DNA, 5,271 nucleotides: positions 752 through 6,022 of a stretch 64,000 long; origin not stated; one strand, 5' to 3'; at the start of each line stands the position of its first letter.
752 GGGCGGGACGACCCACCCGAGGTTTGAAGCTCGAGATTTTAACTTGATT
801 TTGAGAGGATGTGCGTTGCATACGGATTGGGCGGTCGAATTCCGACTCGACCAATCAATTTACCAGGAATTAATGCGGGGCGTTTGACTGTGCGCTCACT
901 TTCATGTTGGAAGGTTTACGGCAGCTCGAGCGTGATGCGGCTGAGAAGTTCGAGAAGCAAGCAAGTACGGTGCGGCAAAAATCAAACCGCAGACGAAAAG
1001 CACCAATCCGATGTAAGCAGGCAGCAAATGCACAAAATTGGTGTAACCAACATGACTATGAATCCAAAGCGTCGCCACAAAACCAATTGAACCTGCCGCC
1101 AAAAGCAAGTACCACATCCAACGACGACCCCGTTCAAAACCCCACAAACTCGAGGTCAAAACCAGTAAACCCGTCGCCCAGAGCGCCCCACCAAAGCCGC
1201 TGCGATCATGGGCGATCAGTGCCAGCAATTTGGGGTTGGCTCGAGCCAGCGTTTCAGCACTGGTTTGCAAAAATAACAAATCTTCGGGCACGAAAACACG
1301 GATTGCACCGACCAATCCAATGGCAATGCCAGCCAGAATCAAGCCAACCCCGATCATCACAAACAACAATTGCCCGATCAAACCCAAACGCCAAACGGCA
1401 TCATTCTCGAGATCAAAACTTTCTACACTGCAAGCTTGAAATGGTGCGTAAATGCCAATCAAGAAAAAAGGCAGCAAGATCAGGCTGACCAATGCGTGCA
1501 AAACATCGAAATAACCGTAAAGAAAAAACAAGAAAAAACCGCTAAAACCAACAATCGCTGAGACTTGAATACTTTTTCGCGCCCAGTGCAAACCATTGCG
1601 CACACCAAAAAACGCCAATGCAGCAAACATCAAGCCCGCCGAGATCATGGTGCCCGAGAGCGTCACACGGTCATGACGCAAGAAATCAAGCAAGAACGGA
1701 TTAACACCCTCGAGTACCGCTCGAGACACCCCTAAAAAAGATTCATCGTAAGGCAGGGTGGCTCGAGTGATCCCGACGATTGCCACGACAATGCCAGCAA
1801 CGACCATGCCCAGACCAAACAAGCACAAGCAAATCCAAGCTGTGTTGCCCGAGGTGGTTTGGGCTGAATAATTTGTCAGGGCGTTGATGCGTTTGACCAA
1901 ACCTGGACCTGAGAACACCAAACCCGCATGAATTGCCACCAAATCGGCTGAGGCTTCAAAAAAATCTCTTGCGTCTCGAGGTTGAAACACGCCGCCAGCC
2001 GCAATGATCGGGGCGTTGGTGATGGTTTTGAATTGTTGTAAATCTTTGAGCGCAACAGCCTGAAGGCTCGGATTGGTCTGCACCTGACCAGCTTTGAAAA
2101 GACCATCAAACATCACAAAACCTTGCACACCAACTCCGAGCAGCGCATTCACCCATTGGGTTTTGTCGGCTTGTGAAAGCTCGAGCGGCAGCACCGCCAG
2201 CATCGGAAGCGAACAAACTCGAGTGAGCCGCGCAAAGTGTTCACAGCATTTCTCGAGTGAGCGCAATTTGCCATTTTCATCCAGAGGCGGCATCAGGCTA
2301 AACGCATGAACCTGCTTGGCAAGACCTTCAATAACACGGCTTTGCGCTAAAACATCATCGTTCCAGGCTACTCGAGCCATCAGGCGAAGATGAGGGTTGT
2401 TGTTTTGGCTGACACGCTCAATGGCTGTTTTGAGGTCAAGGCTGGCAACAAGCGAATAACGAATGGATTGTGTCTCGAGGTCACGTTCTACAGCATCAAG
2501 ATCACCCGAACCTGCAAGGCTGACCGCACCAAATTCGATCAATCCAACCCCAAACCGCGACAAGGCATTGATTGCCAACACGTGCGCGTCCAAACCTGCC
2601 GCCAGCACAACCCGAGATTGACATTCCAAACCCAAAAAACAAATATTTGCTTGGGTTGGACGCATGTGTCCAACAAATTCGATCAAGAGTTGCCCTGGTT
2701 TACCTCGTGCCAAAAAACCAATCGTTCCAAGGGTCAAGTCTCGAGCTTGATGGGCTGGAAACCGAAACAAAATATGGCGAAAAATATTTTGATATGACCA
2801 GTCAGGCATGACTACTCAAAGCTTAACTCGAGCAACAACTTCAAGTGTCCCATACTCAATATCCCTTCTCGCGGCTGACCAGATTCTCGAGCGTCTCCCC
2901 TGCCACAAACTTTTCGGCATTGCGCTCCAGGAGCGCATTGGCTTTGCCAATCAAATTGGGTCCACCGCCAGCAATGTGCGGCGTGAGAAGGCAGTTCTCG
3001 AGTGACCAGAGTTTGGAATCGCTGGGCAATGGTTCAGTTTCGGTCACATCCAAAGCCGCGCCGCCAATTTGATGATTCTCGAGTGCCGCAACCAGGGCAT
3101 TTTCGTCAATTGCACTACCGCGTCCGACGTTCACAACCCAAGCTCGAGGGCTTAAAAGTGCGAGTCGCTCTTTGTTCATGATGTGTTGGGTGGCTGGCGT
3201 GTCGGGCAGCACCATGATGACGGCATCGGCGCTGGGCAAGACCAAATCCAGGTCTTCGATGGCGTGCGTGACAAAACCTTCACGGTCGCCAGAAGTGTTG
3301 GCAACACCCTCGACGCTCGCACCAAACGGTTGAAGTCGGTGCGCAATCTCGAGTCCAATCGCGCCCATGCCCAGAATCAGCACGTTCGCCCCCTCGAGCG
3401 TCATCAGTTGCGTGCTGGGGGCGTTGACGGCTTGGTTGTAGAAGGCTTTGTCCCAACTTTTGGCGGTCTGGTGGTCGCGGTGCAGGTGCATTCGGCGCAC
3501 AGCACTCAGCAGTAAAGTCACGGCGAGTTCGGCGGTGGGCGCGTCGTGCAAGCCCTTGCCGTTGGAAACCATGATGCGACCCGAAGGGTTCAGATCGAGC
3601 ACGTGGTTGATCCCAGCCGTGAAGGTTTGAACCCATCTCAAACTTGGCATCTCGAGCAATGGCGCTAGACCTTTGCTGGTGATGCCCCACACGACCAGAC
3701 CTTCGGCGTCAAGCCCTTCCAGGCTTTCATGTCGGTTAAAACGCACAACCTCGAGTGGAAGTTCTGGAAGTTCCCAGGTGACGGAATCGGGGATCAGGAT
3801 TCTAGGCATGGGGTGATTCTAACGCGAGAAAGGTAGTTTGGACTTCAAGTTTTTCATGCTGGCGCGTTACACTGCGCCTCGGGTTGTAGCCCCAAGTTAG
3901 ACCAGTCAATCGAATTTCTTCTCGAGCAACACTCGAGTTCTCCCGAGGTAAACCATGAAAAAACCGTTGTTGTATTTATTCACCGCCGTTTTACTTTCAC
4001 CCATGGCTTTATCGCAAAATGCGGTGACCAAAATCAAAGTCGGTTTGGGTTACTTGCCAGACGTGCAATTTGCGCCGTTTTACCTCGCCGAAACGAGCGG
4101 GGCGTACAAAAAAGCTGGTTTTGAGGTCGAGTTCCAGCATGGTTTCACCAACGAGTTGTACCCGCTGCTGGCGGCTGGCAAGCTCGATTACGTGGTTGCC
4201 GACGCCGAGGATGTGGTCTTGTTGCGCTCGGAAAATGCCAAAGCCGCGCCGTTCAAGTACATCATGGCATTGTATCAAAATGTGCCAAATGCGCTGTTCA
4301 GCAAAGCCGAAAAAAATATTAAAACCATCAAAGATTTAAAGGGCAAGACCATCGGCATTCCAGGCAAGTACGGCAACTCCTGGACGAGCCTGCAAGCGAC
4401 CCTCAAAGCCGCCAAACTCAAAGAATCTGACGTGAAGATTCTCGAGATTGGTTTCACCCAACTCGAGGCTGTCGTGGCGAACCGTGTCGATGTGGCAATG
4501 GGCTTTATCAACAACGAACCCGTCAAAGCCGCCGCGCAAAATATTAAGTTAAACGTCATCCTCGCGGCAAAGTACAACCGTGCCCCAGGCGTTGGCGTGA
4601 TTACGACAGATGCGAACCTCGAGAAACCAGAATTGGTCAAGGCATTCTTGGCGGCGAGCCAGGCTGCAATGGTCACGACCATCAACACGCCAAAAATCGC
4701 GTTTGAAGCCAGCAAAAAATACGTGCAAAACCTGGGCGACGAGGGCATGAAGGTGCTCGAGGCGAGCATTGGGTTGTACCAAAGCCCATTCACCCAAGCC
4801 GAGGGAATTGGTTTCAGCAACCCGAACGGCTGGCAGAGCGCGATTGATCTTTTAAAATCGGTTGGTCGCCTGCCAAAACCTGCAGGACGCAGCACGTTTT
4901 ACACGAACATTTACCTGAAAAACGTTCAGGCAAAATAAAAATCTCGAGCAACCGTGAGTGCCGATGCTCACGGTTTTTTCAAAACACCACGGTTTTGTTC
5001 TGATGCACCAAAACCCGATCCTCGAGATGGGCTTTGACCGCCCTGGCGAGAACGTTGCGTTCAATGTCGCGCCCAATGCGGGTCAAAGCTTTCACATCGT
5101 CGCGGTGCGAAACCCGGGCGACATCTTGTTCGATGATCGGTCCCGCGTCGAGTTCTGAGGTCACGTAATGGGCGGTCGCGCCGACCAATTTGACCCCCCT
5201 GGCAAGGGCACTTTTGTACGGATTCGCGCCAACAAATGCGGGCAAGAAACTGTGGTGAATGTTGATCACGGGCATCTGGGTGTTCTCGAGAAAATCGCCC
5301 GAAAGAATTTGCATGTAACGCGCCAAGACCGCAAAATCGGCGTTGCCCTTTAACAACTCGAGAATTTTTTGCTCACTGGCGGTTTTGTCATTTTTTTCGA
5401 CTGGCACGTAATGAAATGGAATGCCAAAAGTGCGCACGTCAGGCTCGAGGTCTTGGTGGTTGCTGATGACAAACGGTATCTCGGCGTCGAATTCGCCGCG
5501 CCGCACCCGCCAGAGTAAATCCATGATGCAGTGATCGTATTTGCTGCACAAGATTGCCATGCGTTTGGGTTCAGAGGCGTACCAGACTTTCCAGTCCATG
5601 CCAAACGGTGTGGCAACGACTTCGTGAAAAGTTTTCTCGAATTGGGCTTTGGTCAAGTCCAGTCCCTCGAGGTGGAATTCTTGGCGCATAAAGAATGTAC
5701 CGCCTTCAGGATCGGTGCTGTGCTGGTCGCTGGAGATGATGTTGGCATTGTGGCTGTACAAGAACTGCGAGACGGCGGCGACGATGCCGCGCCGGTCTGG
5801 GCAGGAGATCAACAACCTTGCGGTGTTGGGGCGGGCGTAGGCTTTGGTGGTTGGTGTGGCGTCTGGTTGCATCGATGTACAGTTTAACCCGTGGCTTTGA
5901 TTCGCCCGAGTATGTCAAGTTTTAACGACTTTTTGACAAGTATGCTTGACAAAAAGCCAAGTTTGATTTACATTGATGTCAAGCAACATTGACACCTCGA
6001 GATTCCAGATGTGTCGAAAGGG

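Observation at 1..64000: CTCGAG is a hyper-iterated palindrome (about 30-fold over-represented) in coding and non-coding DNA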

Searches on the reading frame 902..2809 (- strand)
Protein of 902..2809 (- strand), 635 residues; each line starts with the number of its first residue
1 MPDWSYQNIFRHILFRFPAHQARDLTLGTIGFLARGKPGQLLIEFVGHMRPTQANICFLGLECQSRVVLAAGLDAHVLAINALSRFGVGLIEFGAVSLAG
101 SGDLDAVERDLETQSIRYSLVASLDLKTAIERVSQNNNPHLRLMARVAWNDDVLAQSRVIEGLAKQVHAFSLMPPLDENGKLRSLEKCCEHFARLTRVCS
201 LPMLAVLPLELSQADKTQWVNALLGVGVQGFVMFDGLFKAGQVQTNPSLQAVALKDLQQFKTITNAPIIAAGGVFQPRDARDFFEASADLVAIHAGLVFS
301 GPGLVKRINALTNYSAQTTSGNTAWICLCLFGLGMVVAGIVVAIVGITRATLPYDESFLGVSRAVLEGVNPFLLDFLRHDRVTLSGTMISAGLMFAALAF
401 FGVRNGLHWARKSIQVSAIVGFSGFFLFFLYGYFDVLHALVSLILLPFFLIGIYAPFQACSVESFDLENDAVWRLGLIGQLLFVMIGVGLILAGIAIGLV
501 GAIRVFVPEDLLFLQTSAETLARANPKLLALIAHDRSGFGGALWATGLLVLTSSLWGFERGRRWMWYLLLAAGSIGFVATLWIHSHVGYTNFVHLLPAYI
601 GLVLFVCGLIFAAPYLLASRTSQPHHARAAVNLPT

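Call 11: search_protein_families(library=pfam, proteins=[window:902-2809:-], max_evalue=0.001)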
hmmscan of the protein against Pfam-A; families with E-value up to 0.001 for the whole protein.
window:902-2809:- (635 aa): 1 family
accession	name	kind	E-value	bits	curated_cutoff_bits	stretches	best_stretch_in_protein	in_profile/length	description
PF01180.27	DHO_dh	-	1.1e-08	35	27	1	247-309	220-284/291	Dihydroorotate dehydrogenase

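Call 82: search_protein_families(library=padloc, proteins=[window:902-2809:-], max_evalue=0.01)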
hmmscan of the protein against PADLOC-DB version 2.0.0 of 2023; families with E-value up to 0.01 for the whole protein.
window:902-2809:- (635 aa): 0 families

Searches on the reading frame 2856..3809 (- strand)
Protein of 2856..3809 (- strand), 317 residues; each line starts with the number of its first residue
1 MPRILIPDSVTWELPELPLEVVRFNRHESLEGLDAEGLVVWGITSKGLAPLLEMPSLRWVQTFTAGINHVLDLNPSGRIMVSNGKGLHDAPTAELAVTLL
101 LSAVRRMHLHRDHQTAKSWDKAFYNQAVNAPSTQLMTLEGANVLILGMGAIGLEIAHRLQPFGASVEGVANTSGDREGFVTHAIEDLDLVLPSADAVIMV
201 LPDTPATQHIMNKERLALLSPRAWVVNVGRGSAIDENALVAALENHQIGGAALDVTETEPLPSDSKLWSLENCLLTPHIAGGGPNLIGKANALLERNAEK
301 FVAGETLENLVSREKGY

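Call 11: search_protein_families(library=pfam, proteins=[window:2856-3809:-], max_evalue=0.001)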
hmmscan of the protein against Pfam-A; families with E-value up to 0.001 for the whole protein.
window:2856-3809:- (317 aa): 4 families
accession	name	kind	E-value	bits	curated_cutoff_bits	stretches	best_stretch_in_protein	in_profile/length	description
PF02826.25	2-Hacid_dh_C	-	2e-50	171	25.1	1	98-280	2-178/178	D-isomer specific 2-hydroxyacid dehydrogenase, NAD binding domain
PF00389.36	2-Hacid_dh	-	1.6e-05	25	24.6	1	34-309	39-119/134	D-isomer specific 2-hydroxyacid dehydrogenase, catalytic domain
PF13241.12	NAD_binding_7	-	5.8e-05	24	22.1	1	136-215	3-83/104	Putative NAD(P)-binding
PF03446.21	NAD_binding_2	-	0.00012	22.6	21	1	145-248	4-112/161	NAD binding domain of 6-phosphogluconate dehydrogenase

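Call 54: find_encoding_contigs(protein=window:2856-3809:-, flank=10000, max_places=2)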
Protein window:2856-3809:- (317 aa): 2 contigs read that carry it; 1 place shown.
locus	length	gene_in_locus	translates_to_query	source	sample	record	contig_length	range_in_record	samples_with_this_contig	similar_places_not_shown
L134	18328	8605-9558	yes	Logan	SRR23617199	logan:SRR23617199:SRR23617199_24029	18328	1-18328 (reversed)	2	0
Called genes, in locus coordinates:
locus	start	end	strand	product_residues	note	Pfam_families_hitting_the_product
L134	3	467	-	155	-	?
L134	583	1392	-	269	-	PF01569:PAP2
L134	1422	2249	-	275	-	-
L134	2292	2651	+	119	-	PF06993:DUF1304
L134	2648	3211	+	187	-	PF12804:NTP_transf_3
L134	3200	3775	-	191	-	-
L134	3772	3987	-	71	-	PF12844:HTH_19 (weak), PF13560:HTH_31, PF01381:HTH_3, PF13443:HTH_26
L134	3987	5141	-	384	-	PF16491:Peptidase_M48_N, PF01435:Peptidase_M48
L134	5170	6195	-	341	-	PF00583:Acetyltransf_1 (weak), PF13508:Acetyltransf_7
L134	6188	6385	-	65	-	-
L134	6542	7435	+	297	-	PF01842:ACT, PF00551:Formyl_trans_N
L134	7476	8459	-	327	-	PF13379:NMT1_2 (weak), PF09084:NMT1, PF16868:NMT1_3 (weak)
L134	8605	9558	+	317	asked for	PF00389:2-Hacid_dh (weak), PF02826:2-Hacid_dh_C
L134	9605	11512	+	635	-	PF01180:DHO_dh (weak)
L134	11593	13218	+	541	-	PF00528:BPD_transp_1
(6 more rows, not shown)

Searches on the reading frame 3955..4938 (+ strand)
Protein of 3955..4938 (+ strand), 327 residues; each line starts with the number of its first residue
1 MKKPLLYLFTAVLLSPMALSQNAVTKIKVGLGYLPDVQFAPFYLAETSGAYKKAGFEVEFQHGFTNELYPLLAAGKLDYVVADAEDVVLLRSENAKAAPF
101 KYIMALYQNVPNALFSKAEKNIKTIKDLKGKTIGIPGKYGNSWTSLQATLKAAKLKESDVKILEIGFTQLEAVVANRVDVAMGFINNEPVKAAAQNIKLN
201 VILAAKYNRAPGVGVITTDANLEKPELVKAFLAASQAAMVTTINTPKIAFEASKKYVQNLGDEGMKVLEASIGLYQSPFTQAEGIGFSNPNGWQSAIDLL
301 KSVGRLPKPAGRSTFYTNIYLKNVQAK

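Call 11: search_protein_families(library=pfam, proteins=[window:3955-4938:+], max_evalue=0.001)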
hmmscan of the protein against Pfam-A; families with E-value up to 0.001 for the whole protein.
window:3955-4938:+ (327 aa): 4 families
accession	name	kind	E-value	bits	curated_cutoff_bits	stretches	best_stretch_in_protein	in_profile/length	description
PF09084.16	NMT1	-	9.5e-39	134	20.5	1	38-247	3-214/216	NMT1/THI5 like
PF16868.10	NMT1_3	-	4.2e-06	27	27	1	95-194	77-176/289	NMT1-like family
PF13379.11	NMT1_2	-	7.3e-06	26.4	24.7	1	26-236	5-232/252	NMT1-like family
PF12974.12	Phosphonate-bd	-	0.00015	21.7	27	1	53-185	26-164/242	ABC transporter, phosphonate, periplasmic substrate-binding protein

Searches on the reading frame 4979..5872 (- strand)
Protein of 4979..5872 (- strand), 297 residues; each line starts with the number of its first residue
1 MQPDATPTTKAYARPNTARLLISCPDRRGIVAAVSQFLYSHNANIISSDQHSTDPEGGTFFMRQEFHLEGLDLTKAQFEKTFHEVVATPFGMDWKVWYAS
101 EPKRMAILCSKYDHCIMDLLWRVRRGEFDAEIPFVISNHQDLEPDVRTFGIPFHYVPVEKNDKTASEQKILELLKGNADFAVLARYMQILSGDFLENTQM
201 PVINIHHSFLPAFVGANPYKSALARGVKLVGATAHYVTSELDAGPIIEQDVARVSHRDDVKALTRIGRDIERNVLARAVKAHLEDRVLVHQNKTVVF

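Call 11: search_protein_families(library=pfam, proteins=[window:4979-5872:-], max_evalue=0.001)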
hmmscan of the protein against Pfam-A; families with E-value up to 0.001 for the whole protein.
window:4979-5872:- (297 aa): 2 families
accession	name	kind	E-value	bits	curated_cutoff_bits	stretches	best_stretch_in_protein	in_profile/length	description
PF00551.24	Formyl_trans_N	-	1.2e-37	129.8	26.1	1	103-279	1-181/181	Formyl transferase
PF01842.31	ACT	-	5.7e-10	39.2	27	1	19-79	2-62/66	ACT domain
